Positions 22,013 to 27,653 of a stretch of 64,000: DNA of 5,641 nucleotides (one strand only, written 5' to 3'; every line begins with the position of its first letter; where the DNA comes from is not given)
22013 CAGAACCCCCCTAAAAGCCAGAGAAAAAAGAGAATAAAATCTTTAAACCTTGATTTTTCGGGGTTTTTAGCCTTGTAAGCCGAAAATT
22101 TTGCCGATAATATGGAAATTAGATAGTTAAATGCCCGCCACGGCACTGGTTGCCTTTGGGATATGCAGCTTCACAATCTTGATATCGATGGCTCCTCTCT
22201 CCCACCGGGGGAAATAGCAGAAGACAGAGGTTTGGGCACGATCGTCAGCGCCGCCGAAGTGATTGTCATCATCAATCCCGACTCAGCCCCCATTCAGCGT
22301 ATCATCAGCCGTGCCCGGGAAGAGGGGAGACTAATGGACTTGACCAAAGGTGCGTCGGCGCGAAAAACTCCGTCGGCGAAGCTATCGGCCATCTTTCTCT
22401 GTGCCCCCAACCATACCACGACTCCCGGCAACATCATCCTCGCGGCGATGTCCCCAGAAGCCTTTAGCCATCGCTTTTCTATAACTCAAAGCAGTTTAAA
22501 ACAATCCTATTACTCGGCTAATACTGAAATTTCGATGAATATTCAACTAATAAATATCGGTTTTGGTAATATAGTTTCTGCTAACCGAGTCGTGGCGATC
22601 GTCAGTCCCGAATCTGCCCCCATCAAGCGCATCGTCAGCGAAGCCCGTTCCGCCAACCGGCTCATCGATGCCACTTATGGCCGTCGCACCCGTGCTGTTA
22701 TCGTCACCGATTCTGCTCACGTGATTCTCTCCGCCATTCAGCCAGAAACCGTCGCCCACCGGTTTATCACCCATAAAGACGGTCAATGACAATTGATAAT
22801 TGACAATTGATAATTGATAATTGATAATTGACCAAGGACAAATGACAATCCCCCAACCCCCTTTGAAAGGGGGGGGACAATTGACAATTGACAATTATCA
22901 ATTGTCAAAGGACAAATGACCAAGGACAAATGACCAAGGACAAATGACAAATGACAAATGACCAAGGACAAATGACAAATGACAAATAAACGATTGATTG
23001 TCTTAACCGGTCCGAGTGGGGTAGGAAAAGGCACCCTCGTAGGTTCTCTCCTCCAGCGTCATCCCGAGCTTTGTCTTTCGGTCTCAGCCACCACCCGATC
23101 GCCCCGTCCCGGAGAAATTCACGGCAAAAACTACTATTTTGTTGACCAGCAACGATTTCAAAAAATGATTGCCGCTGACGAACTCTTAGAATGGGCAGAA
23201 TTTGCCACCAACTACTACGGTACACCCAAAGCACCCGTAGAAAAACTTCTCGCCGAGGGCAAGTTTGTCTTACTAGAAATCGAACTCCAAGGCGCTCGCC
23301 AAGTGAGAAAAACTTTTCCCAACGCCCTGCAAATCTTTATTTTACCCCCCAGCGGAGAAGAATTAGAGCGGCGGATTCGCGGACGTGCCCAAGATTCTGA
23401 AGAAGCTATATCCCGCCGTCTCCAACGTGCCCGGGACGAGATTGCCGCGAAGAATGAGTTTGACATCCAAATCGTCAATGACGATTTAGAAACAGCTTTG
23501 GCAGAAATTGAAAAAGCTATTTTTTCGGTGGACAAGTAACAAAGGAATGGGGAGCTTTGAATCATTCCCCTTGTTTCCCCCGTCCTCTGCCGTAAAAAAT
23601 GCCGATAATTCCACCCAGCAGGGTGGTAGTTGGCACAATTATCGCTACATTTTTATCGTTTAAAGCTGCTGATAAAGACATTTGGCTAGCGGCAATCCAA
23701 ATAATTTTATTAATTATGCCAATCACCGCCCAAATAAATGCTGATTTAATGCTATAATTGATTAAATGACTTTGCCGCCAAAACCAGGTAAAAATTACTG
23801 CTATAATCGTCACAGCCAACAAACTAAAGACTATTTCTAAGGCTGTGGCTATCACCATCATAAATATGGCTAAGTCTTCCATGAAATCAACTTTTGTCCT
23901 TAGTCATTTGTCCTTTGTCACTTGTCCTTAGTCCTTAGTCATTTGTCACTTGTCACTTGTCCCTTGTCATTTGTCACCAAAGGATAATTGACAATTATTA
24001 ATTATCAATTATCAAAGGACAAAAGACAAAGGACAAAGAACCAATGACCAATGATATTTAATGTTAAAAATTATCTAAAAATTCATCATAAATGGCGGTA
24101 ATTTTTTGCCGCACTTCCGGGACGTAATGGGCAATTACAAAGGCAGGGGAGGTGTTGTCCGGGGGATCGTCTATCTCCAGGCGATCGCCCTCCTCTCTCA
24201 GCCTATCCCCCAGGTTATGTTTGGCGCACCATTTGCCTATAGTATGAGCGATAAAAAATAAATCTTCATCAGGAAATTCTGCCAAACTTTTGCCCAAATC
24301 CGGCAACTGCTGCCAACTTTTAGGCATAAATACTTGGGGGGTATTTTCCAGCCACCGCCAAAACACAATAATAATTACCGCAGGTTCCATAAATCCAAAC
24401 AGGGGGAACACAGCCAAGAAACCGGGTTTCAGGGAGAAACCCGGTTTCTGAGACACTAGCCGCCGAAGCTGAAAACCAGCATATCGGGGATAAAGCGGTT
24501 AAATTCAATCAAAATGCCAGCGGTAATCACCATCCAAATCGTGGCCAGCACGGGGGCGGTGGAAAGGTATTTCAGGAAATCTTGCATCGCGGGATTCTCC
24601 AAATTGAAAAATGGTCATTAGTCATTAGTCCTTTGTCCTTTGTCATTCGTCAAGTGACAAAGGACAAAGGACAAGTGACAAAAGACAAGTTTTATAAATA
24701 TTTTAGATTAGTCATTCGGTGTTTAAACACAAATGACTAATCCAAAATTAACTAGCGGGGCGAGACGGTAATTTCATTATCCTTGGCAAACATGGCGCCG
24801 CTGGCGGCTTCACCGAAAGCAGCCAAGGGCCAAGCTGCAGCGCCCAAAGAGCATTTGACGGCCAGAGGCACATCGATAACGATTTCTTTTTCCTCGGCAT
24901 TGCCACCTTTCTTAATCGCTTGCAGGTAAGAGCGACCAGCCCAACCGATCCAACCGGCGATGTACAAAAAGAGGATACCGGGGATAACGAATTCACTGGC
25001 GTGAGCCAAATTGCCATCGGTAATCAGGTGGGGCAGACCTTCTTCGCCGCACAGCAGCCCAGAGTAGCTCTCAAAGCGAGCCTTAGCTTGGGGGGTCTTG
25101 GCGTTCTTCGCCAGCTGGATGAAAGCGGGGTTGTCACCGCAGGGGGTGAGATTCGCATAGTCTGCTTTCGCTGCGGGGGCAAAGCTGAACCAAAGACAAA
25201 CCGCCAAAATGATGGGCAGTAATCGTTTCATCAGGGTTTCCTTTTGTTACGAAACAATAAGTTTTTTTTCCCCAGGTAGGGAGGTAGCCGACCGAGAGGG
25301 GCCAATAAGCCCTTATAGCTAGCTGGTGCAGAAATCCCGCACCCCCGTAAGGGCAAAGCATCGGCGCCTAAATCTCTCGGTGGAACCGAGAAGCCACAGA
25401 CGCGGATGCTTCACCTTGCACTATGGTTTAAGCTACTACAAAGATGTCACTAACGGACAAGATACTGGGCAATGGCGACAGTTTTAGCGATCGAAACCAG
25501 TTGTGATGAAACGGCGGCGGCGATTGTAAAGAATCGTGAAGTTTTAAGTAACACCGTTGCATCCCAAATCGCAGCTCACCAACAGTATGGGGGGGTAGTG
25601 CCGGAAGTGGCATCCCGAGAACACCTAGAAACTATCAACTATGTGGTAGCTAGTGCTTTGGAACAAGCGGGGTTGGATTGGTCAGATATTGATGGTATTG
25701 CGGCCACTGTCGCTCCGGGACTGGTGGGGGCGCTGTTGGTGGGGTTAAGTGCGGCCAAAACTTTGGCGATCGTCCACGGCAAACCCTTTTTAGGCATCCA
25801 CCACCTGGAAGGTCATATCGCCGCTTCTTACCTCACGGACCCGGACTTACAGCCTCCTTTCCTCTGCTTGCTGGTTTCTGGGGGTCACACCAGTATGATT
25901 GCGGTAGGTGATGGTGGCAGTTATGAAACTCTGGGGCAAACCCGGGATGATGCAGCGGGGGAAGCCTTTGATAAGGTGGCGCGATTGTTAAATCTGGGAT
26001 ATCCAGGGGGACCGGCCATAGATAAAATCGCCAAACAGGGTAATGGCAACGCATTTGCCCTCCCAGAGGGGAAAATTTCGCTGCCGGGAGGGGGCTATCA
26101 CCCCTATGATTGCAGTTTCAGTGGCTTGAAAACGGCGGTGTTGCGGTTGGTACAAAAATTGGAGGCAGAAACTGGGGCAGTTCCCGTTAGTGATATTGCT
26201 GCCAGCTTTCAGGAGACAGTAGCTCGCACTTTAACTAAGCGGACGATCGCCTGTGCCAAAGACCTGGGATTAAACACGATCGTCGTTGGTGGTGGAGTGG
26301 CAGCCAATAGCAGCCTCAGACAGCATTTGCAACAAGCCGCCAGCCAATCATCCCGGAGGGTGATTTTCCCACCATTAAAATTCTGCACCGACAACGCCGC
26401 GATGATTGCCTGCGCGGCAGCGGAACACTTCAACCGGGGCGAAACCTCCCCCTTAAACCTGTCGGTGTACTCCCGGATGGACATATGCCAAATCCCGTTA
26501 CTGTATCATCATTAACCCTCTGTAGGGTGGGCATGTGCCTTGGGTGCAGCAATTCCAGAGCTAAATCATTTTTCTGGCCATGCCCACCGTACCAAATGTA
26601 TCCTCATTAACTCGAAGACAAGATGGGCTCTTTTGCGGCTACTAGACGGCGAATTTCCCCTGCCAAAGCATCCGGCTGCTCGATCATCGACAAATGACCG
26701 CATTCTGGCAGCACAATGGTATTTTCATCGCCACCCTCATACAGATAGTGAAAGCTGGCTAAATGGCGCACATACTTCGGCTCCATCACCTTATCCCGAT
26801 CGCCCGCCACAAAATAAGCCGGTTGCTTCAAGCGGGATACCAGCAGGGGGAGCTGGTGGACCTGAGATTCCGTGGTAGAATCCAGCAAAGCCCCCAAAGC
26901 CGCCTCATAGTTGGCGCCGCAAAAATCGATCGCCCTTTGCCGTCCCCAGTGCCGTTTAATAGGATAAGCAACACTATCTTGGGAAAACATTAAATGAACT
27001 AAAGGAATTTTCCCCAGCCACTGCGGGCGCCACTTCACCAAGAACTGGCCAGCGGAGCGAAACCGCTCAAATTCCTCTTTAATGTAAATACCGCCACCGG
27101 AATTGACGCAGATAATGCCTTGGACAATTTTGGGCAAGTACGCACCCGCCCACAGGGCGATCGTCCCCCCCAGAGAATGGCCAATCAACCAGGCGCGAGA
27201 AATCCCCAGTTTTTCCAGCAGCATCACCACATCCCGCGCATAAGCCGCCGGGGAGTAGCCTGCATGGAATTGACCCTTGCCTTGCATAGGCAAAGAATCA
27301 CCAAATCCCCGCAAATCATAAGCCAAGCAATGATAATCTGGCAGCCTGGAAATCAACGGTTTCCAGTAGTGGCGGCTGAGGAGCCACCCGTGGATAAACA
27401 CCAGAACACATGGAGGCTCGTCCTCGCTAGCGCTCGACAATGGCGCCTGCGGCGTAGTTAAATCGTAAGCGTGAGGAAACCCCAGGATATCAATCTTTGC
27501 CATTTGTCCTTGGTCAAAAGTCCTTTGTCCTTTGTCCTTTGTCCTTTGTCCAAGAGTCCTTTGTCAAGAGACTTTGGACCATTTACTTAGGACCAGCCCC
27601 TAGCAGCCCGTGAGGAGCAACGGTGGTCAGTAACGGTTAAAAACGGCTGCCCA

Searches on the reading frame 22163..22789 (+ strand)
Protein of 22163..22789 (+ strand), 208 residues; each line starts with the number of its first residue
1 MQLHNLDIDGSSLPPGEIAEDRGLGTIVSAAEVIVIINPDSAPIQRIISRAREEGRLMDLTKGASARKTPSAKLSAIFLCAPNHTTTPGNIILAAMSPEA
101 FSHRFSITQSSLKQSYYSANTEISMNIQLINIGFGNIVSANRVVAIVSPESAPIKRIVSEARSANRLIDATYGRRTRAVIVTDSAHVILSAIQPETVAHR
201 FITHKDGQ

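Call 9: search_protein_families(library=ncbifam, proteins=[window:22163-22789:+], max_evalue=0.00001)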
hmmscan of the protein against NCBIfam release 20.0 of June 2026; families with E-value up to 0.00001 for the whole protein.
window:22163-22789:+ (208 aa): 2 families
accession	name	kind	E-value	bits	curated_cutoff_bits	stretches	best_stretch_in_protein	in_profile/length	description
NF046064.1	MtxBflmRegRemA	equivalog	6.3e-60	199.5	140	2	125-206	1-82/89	extracellular matrix/biofilm regulator RemA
NF003315.0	PRK04323.1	equivalog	2.1e-58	194.5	87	2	125-206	1-82/91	hypothetical protein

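Call 48: search_protein_families(library=pfam, proteins=[window:22163-22789:+], max_evalue=0.001)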
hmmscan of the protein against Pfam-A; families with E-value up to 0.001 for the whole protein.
window:22163-22789:+ (208 aa): 1 family
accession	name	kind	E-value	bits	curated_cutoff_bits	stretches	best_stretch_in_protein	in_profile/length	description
PF04025.18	RemA-like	-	3e-51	171.9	26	2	129-201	1-73/73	Extracellular matrix regulatory protein A-like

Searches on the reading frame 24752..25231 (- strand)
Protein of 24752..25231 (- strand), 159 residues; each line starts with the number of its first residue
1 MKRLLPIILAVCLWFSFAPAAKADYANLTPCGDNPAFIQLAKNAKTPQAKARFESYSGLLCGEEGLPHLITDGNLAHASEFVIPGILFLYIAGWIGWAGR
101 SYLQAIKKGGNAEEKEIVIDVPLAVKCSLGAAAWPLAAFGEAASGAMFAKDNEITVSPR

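Call 60: search_protein_families(library=pfam, proteins=[window:24752-25231:-], max_evalue=0.000001)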
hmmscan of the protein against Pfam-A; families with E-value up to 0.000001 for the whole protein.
window:24752-25231:- (159 aa): 1 family
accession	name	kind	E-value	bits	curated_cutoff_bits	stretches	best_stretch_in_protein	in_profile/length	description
PF02507.20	PSI_PsaF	-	1.1e-51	175.5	27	1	40-151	59-172/172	Photosystem I reaction centre subunit III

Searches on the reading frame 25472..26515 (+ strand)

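Call 60: search_protein_families(library=pfam, proteins=[window:25472-26515:+], max_evalue=0.000001)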
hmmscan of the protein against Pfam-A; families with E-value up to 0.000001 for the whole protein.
window:25472-26515:+ (347 aa): 3 families
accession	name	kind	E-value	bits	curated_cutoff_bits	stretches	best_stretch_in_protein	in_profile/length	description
PF00814.31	TsaD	-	5.5e-98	328.3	24.8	1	23-313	1-263/264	tRNA N6-adenosine threonylcarbamoyltransferase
PF22521.2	HypF_C_2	-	4.4e-09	36.9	27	1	221-301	147-228/241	Carbamoyltransferase, Kae1-like Domain, second subdomain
PF02543.21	Carbam_trans_N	-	7.1e-07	29.4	24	0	225-288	265-322/346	Carbamoyltransferase N-terminus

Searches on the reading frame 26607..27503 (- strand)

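Call 60: search_protein_families(library=pfam, proteins=[window:26607-27503:-], max_evalue=0.000001)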
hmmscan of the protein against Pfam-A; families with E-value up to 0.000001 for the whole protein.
window:26607-27503:- (298 aa): 3 families
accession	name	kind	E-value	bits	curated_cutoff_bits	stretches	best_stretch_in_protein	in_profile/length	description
PF00561.26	Abhydrolase_1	-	2e-27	96.9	25.8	1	33-276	2-244/245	alpha/beta hydrolase fold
PF12697.13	Abhydrolase_6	-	4.5e-23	83.5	26.3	1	34-281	1-215/217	Alpha/beta hydrolase family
PF12146.15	Hydrolase_4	-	1.4e-10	41.3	27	1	33-248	6-213/239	Serine aminopeptidase, S33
